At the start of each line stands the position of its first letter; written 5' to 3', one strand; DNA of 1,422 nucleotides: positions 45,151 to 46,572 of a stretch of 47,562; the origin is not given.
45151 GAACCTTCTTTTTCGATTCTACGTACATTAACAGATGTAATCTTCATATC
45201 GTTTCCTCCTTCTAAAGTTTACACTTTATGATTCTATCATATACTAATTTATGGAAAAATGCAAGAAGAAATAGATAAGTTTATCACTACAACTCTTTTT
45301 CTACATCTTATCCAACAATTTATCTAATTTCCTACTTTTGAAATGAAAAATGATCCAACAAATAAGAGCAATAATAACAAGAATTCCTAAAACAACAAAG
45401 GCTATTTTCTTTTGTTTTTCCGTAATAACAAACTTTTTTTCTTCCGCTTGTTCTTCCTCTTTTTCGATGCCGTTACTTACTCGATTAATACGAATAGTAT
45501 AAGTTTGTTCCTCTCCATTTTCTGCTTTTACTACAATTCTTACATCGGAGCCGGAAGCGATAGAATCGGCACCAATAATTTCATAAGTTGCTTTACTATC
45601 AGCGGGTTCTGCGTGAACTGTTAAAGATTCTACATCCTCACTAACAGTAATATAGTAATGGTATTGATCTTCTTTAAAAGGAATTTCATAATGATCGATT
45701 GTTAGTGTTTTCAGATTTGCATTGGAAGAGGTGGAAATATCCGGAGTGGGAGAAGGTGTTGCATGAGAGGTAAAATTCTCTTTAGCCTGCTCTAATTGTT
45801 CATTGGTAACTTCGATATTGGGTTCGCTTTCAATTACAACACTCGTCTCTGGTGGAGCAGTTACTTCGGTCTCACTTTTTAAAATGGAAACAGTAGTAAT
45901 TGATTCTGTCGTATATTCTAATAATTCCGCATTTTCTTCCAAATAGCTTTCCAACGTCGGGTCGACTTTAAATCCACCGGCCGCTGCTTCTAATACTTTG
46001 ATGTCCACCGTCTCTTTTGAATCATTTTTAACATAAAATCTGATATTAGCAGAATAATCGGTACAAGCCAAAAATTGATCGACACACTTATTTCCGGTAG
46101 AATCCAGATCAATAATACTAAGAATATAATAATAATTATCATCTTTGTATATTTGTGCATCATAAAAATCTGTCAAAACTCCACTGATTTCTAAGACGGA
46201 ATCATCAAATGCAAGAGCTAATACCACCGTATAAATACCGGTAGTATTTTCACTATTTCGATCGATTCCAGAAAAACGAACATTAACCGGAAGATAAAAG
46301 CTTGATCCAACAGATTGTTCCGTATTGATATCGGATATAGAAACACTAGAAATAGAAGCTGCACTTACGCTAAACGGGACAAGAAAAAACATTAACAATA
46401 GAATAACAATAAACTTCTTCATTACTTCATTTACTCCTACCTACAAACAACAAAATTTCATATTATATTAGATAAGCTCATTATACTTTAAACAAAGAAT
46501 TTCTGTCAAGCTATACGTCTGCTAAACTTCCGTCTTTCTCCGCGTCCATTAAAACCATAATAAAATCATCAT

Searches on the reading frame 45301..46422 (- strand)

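Call 9: search_protein_families(library=pfam, proteins=[window:45301-46422:-], max_evalue=0.001)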
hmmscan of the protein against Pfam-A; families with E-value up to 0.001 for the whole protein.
window:45301-46422:- (373 aa): 1 family
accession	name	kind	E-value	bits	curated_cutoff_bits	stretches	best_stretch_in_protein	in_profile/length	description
PF12733.13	Cadherin-like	-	7e-09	36.5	24.2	1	238-314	2-88/89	Cadherin-like beta sandwich domain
